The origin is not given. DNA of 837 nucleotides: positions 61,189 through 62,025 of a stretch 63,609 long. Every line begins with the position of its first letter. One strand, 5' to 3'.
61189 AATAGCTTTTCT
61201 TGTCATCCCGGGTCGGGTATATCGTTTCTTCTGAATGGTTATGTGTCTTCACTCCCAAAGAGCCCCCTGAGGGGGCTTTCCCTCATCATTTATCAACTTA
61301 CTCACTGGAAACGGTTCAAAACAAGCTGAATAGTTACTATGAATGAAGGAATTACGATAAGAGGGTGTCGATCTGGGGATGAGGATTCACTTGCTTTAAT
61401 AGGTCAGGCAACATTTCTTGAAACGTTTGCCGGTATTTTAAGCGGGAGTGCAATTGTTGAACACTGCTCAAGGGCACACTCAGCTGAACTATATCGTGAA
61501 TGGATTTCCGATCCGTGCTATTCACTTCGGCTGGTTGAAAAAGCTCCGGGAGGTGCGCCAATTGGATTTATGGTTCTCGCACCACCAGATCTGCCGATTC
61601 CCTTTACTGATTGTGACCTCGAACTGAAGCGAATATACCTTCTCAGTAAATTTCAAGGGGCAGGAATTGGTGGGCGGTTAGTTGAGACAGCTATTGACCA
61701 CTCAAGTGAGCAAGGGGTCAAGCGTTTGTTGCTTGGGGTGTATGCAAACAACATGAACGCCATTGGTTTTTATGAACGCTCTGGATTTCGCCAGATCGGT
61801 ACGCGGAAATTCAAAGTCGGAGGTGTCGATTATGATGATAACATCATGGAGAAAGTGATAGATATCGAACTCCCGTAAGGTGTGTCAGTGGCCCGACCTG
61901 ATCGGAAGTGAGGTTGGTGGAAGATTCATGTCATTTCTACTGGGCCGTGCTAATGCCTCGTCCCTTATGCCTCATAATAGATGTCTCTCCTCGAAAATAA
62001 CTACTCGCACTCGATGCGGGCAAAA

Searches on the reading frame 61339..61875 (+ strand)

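Call 80: search_protein_families(library=pfam, proteins=[window:61339-61875:+], max_evalue=0.001)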
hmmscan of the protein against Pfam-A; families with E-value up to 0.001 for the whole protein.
window:61339-61875:+ (179 aa): 6 families
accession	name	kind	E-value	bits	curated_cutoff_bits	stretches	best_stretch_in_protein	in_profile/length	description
PF00583.31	Acetyltransf_1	-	4.7e-15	56.3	20.7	1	50-150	22-116/116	Acetyltransferase (GNAT) family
PF13508.13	Acetyltransf_7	-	1.2e-10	42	27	1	72-151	12-83/84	Acetyltransferase (GNAT) domain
PF13673.13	Acetyltransf_10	-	1.7e-09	38.1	23.6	1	95-164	53-120/128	Acetyltransferase (GNAT) domain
PF08445.16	FR47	-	3.9e-07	30.4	22.1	1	95-155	23-82/86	FR47-like protein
PF13302.13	Acetyltransf_3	-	0.00026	22.1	25.4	1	42-151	31-138/138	Acetyltransferase (GNAT) domain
PF13420.13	Acetyltransf_4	-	0.00032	21.2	24.3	1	107-166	90-152/155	Acetyltransferase (GNAT) domain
